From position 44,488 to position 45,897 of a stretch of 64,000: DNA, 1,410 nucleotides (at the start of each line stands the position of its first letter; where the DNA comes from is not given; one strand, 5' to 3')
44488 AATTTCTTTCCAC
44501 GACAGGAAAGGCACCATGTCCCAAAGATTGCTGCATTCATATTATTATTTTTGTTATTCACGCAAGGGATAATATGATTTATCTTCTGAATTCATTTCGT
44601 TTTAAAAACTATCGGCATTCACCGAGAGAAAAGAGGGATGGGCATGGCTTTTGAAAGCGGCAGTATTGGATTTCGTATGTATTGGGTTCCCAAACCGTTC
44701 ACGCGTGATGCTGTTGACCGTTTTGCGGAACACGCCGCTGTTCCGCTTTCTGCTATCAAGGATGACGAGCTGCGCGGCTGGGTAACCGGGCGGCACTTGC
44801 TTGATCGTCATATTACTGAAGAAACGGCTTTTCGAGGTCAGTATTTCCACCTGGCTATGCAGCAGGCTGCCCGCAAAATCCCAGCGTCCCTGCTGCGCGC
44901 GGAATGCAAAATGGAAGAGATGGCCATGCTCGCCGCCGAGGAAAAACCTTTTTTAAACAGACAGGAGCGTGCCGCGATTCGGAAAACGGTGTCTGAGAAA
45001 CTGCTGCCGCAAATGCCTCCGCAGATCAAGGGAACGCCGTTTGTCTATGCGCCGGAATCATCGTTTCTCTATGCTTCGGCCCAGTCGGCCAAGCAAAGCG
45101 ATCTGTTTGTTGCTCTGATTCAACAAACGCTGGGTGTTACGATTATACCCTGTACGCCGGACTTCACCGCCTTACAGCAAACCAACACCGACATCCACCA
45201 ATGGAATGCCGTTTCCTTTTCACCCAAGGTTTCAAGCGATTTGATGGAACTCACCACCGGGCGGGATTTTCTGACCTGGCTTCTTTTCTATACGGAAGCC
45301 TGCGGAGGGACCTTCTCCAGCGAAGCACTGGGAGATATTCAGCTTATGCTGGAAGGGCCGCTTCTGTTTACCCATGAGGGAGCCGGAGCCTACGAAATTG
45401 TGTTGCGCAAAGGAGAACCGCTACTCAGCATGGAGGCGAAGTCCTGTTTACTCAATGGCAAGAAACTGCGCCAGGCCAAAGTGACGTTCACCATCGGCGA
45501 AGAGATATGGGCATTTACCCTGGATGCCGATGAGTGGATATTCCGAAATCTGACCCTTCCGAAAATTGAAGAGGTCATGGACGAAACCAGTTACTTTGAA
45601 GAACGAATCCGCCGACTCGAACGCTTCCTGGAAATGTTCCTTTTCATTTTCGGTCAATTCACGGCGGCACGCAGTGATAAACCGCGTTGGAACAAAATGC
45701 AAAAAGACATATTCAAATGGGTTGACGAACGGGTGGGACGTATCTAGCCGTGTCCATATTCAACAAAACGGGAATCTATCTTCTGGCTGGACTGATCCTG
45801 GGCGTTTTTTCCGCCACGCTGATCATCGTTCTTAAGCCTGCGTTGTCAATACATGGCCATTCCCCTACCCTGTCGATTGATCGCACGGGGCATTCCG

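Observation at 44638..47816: RdgC-like protein coupled to a membrane-anchored protein, next to a zinc-ribbon membrane protein and a CheY-like regulator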

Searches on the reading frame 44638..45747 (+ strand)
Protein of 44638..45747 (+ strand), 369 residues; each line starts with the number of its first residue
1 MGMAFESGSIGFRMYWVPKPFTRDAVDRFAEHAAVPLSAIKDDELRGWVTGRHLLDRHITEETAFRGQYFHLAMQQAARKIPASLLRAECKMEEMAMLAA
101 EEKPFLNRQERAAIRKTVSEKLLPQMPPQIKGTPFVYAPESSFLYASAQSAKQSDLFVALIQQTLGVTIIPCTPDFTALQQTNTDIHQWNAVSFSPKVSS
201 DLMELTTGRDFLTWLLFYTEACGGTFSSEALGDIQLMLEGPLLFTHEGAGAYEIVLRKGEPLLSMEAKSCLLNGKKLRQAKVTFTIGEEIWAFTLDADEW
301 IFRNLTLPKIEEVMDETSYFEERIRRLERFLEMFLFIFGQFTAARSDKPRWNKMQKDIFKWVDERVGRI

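Call 3: search_protein_families(library=pfam, proteins=[window:44638-45747:+], max_evalue=1)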
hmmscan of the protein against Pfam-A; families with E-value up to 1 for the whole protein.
window:44638-45747:+ (369 aa): 2 families
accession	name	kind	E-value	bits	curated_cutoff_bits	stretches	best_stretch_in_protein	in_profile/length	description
PF04381.17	RdgC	-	1.1e-09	38.5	25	1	28-168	25-159/298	Putative exonuclease, RdgC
PF22396.1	DUF6976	-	0.22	10.8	27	1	20-77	94-150/321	Family of unknown function (DUF6976)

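Call 4: search_protein_families(library=ncbifam, proteins=[window:44638-45747:+], max_evalue=1)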
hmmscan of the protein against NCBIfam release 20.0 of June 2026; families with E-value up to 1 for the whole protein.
window:44638-45747:+ (369 aa): 4 families
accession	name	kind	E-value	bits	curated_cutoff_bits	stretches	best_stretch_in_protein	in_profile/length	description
NF001462.0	PRK00321.1-3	equivalog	2.1e-09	37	330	1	46-175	43-169/304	recombination-associated protein RdgC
NF001464.0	PRK00321.1-5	subfamily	5.9e-09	35.6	227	1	28-167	25-159/307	recombination-associated protein RdgC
NF001461.0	PRK00321.1-2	equivalog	0.14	11.5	470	1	67-167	61-160/306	recombination-associated protein RdgC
NF001460.0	PRK00321.1-1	equivalog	0.14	11.5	501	1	71-171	65-165/303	recombination-associated protein RdgC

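Call 9: find_homologous_proteins(query=window:44638-45747:+)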
Query window:44638-45747:+ (369 aa): 705 proteins with E <= 0.001 among 3175 candidates; the best 120 are listed.
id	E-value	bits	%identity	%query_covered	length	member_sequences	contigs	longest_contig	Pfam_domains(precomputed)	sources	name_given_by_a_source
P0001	5.2e-246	833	100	99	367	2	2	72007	PF04381.18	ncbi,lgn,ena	-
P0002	1.5e-200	684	79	99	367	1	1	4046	PF04381.18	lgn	-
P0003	2.3e-181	621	72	99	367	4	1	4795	PF04381.18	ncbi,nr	ncbi:MAG: recombination-associated protein RdgC [Kiritimatiellae bacterium]|nr:recombination-associa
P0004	3.0e-145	502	60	99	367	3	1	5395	-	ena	-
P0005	5.6e-141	488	57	99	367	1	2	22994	PF04381.18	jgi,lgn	jgi:hypothetical protein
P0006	4.2e-138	478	57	99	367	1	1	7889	PF04381.18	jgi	-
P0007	2.2e-137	476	57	99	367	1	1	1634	PF04381.18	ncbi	-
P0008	1.4e-124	434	53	99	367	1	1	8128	PF04381.18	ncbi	-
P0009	1.4e-122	427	53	99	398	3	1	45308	PF04381.18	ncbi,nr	ncbi:MAG TPA: hypothetical protein DCZ95_09610 [Verrucomicrobia bacterium]|nr:hypothetical protein [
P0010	2.8e-121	423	52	99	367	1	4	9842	PF04381.18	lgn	-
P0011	1.6e-120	421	52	99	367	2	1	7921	PF04381.18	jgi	jgi:hypothetical protein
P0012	1.8e-120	420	51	99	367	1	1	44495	PF04381.18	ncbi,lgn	-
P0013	1.5e-119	417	51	99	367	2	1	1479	PF04381.18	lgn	-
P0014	2.5e-118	413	51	99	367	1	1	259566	PF04381.18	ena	-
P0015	4.4e-117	409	51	99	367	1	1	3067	-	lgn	-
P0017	7.8e-116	405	51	99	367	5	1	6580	PF04381.18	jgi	jgi:hypothetical protein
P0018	2.0e-113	397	49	99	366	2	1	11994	PF04381.18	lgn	-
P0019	4.7e-113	396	49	99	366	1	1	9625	PF04381.18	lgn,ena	-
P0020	2.3e-112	394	50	99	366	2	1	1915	PF04381.18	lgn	-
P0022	8.2e-111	389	49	99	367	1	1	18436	PF04381.18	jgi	-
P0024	1.7e-110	388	49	99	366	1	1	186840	PF04381.18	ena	-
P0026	1.0e-109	385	49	96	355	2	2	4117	PF04381.18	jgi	jgi:recombination associated protein RdgC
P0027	2.6e-109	384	49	99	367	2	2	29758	PF04381.18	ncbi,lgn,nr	ncbi:MAG: hypothetical protein EOL87_12105 [Spartobacteria bacterium]|nr:hypothetical protein [Spart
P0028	4.0e-109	383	49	99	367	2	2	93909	PF04381.18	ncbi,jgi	jgi:hypothetical protein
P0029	4.5e-109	383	49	99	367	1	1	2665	PF04381.18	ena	-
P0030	1.2e-108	382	49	99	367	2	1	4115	PF04381.18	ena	-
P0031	1.3e-108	382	49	99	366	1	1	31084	PF04381.18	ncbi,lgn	-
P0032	1.4e-108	381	48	99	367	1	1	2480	PF04381.18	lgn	-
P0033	1.9e-108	381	48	99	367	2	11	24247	PF04381.18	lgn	-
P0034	4.3e-108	380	48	99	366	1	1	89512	PF04381.18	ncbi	-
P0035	4.5e-108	380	47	98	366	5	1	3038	PF04381.18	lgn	-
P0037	1.4e-107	378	48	99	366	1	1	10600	PF04381.18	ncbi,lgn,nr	ncbi:MAG: hypothetical protein EOM20_12110 [Spartobacteria bacterium]|nr:hypothetical protein [Spart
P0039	3.1e-107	377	47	99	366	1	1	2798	PF04381.18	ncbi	ncbi:MAG: recombination-associated protein RdgC [Lentisphaerota bacterium]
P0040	3.3e-107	377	48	99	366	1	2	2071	PF04381.18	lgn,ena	-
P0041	3.3e-107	377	49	99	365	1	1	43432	PF04381.18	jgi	jgi:hypothetical protein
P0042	4.2e-107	377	49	98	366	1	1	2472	PF04381.18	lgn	-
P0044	6.2e-107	376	48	98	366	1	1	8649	PF04381.18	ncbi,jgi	jgi:hypothetical protein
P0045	7.9e-107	376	49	99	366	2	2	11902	PF04381.18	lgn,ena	-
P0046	2.0e-106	374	48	98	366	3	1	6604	PF04381.18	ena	-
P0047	2.2e-106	374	48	99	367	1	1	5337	PF04381.18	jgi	jgi:hypothetical protein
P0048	2.4e-106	374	48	98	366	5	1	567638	PF04381.18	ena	-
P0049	3.3e-106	374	47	99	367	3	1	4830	PF04381.18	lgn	-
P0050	3.4e-106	374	48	99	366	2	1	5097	PF04381.18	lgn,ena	-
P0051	4.4e-106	373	47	99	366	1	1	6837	PF04381.18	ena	-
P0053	9.0e-106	372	49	99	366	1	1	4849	PF04381.18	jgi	jgi:hypothetical protein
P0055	1.2e-105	372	49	99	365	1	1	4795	PF04381.18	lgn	-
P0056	1.7e-105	371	48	99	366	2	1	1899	PF04381.18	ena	-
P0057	1.8e-105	371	47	99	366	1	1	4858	PF04381.18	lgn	-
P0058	2.3e-105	371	49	99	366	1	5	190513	PF04381.18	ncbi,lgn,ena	-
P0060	3.0e-105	370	48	99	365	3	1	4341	PF04381.18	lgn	-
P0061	5.0e-105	370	46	99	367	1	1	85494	PF04381.18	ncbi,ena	ncbi:MAG: recombination-associated protein RdgC [Verrucomicrobiota bacterium]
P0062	5.1e-105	370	48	99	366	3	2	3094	PF04381.18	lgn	-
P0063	5.6e-105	370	46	96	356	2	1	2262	PF04381.18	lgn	-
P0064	6.6e-105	369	47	98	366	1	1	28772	PF04381.18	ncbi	-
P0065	6.7e-105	369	49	99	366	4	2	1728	PF04381.18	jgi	-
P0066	8.4e-105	369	48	98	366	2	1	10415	PF04381.18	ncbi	-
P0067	1.4e-104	368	48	98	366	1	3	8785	PF04381.18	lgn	-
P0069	2.4e-104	367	44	99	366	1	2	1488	PF04381.18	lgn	-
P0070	2.9e-104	367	47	99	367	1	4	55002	PF04381.18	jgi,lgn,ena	-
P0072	3.4e-104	367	48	98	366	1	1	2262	PF04381.18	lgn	-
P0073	5.9e-104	366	49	99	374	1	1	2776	PF04381.18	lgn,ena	-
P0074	6.7e-104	366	47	98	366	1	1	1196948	PF04381.18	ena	-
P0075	8.5e-104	366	48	99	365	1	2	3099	PF04381.18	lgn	-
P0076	8.9e-104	366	46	99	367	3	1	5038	PF04381.18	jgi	-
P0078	1.3e-103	365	47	98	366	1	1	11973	PF04381.18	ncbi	-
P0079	1.4e-103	365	48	99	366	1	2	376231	PF04381.18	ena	-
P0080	1.6e-103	365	47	99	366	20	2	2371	PF04381.18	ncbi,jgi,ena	jgi:hypothetical protein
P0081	1.6e-103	365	47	99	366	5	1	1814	PF04381.18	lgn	-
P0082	1.9e-103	364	47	98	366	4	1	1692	PF04381.18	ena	-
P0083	1.9e-103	364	47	98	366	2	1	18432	PF04381.18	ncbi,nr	ncbi:MAG: recombination-associated protein RdgC [Lentisphaerae bacterium]|nr:recombination-associate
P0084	2.0e-103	364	46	99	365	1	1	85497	PF04381.18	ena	-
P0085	3.0e-103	364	48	99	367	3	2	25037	PF04381.18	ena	-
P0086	3.9e-103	363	47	99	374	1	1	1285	PF04381.18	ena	-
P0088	4.2e-103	363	48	99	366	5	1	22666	PF04381.18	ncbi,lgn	-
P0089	4.4e-103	363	47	99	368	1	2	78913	PF04381.18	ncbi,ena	-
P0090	4.7e-103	363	47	99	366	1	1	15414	PF04381.18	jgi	jgi:hypothetical protein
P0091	4.9e-103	363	46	99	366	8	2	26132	PF04381.18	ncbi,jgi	jgi:hypothetical protein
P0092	4.9e-103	363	47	99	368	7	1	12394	PF04381.18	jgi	jgi:hypothetical protein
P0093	5.6e-103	363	48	99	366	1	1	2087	PF04381.18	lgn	-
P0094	5.8e-103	363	49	99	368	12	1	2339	PF04381.18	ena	-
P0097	8.3e-103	362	47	99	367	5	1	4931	PF04381.18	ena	-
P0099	1.3e-102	362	47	99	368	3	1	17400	PF04381.18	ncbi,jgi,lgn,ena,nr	ncbi:MAG TPA: hypothetical protein DCM68_03100 [Verrucomicrobia bacterium]|nr:hypothetical protein [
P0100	1.4e-102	362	48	99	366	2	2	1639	PF04381.18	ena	-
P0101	1.6e-102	361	46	99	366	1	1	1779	PF04381.18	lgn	-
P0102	1.8e-102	361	47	99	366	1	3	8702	PF04381.18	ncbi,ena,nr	ncbi:MAG TPA: recombination-associated protein RdgC [Kiritimatiellia bacterium]|nr:recombination-ass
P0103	2.7e-102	361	46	99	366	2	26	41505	PF04381.18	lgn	-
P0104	2.7e-102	361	48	99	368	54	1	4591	PF04381.18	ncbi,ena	-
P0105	2.8e-102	361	47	99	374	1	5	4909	PF04381.18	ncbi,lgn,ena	-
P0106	3.2e-102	360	46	99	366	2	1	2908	PF04381.18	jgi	jgi:Putative exonuclease, RdgC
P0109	5.7e-102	360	46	99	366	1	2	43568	PF04381.18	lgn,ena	-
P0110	6.5e-102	359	47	99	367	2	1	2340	PF04381.18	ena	-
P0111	7.7e-102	359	46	99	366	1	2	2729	PF04381.18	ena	-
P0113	9.0e-102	359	48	98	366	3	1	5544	PF04381.18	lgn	-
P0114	9.8e-102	359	47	98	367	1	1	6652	PF04381.18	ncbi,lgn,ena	-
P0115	1.0e-101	359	46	99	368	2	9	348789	PF04381.18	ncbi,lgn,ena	-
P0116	1.2e-101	359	46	99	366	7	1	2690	PF04381.18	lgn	-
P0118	1.4e-101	358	47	99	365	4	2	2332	PF04381.18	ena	-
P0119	1.6e-101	358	46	98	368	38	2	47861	PF04381.18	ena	-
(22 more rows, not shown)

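Call 12: find_related_loci(query=A1, collection=genome_contigs, flank=10000)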
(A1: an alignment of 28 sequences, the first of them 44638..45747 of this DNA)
Query A1 (369 aa) in genome_contigs; peptide patterns used: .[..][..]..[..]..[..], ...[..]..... (x = any residue, [..] = any of these).
599 stretches matched a pattern (row limit reached: there are more); 571 encode a relative of the query (tblastn E <= 1e-3); the best 80 are kept; 80 distinct loci.
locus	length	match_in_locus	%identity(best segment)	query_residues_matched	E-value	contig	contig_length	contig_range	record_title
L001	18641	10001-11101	72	3-369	0e+0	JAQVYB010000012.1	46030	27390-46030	MAG: Kiritimatiellae bacterium isolate STF2_14 NODE_1542_length_46030_cov_3.262270_Sandtown_F2, whole genome shotgun seq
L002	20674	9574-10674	71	3-369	0e+0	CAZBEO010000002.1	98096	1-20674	MAG TPA_asm: uncultured Verrucomicrobiota bacterium isolate binchicken_co181_620 genome assembly, contig: NODE_165_lengt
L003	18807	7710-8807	49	3-369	7e-117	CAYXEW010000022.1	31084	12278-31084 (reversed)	MAG TPA_asm: uncultured Verrucomicrobiota bacterium isolate SRP141376_co5_426 genome assembly, contig: NODE_3366_length_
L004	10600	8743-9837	48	3-368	7e-114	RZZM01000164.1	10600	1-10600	MAG: Spartobacteria bacterium isolate INTA.AUR.068 contig-100_3032, whole genome shotgun sequence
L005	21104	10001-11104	46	3-369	2e-112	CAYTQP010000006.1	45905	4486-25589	MAG TPA_asm: uncultured Verrucomicrobiota bacterium isolate binchicken_co67_255 genome assembly, contig: NODE_664_length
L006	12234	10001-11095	49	3-368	3e-111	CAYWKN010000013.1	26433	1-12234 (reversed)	MAG TPA_asm: uncultured Verrucomicrobiota bacterium isolate SRP098346_co1_403 genome assembly, contig: NODE_1428_length_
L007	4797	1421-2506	48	3-365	6e-111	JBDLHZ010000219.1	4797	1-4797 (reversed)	MAG: Verrucomicrobiota bacterium isolate MAG007 MAG007_219, whole genome shotgun sequence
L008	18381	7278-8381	46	1-369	3e-110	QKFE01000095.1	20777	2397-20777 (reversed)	MAG: Kiritimatiellales bacterium isolate SZUA-494 scaffold_6693, whole genome shotgun sequence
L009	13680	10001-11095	47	3-368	1e-109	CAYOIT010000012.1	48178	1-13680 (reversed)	MAG TPA_asm: uncultured Verrucomicrobiota bacterium isolate SRP272421_co4_179 genome assembly, contig: NODE_1153_length_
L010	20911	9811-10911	48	3-369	1e-109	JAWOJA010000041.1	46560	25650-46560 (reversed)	MAG: Kiritimatiellia bacterium isolate CWP6-1.bin.133 k191_152597, whole genome shotgun sequence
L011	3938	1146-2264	47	3-368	7e-111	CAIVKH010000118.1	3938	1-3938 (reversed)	uncultured bacterium isolate AM-2014_bin-1020 genome assembly, contig: bin-1020:118/383, whole genome shotgun sequence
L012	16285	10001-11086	47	3-365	2e-109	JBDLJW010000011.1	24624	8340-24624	MAG: Verrucomicrobiota bacterium isolate MAG112 MAG112_11, whole genome shotgun sequence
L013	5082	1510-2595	45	3-365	2e-109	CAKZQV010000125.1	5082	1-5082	MAG TPA_asm: uncultured Verrucomicrobia bacterium isolate SRR4030105_bin.74_CONCOCT_v1.1_MAG genome assembly, contig: ER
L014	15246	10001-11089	47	2-365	5e-109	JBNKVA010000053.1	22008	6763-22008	MAG: Pontiella sp. isolate A1A2.bin.3.orig k141_1344394, whole genome shotgun sequence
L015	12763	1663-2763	46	3-368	2e-108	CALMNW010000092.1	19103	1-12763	MAG TPA_asm: uncultured Verrucomicrobia bacterium isolate SRR8859111_bin.86_CONCOCT_v1.1_MAG genome assembly, contig: ER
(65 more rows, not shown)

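Call 13: search_solved_structures(query=A1, max_evalue=1, show_alignments=2)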
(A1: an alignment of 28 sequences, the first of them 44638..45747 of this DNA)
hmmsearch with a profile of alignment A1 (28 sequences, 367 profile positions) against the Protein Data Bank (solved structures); distinct sequences matched with E-value up to 1: 2.
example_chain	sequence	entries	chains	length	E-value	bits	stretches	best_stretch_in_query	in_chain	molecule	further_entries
2owl_A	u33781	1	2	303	0.00091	21.5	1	21-165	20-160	Recombination-associated protein rdgC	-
2owy_A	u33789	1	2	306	0.0051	19.1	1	66-173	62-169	Recombination-associated protein rdgC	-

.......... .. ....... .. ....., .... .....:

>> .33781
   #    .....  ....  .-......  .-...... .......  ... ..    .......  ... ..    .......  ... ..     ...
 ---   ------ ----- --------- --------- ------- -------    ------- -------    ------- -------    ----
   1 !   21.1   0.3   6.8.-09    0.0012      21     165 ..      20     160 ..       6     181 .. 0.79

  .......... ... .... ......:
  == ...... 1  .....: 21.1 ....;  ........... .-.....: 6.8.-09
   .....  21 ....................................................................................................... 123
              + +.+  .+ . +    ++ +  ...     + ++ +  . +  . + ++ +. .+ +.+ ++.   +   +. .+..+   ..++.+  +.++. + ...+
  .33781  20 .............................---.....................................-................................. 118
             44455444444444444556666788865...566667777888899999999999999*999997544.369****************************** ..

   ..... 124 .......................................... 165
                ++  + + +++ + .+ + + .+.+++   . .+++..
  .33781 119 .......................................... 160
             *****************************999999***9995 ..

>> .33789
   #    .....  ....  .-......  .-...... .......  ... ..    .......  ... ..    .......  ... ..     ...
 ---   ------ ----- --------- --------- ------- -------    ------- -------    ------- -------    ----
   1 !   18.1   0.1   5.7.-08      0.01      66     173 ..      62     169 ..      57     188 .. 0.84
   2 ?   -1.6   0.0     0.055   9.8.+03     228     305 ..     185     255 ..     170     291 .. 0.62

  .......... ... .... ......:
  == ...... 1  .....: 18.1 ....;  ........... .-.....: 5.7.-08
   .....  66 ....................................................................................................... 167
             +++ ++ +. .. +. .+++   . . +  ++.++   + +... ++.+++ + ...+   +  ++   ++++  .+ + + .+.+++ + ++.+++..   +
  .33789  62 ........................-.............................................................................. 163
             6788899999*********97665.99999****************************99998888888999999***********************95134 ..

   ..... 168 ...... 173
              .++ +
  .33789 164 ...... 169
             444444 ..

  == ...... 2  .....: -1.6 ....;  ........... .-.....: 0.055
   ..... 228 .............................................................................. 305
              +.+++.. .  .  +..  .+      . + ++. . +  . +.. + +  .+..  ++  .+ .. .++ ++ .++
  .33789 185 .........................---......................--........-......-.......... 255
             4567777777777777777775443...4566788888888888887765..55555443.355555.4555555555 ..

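Call 30: predict_structure(alignment_id=A1)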
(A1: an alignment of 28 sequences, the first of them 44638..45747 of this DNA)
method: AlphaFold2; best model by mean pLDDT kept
length: 369 residues; sequences in the alignment: 28
mean_pLDDT: 89.6   pTM: 0.85
mean pLDDT of the five models: 89.6, 89.4, 89.2, 88.7, 88.2
residues with pLDDT >= 90: 260; 70-90: 87; 50-70: 16; < 50: 6
segments of 3 or more residues with pLDDT < 50: none
pLDDT, mean of each block of 10 residues (from residue 1): 76 95 94 89 87 90 93 92 92 93 90 93 88 94 93 94 94 95 90 90 91 94 92 91 71 61 74 91 95 95 94 91 95 96 94 95 72
secondary structure, 60 per line:
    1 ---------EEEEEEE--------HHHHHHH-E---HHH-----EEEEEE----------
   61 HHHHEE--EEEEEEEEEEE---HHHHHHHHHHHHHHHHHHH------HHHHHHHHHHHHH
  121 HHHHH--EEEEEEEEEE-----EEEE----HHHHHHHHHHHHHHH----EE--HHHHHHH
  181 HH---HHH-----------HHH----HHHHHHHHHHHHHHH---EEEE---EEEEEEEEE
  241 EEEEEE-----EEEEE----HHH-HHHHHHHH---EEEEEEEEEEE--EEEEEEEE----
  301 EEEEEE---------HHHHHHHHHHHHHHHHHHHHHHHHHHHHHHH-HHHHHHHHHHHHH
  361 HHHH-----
elements in order: E10-16 H25-31 E45-50 H61-64 E69-79 H83-101 H108-125 E128-137 E143-146 H151-165 H174-182 H207-221 E225-228 E232-246 E252-256 H265-272 E276-286 E289-296 E301-306 H316-346 H348-364
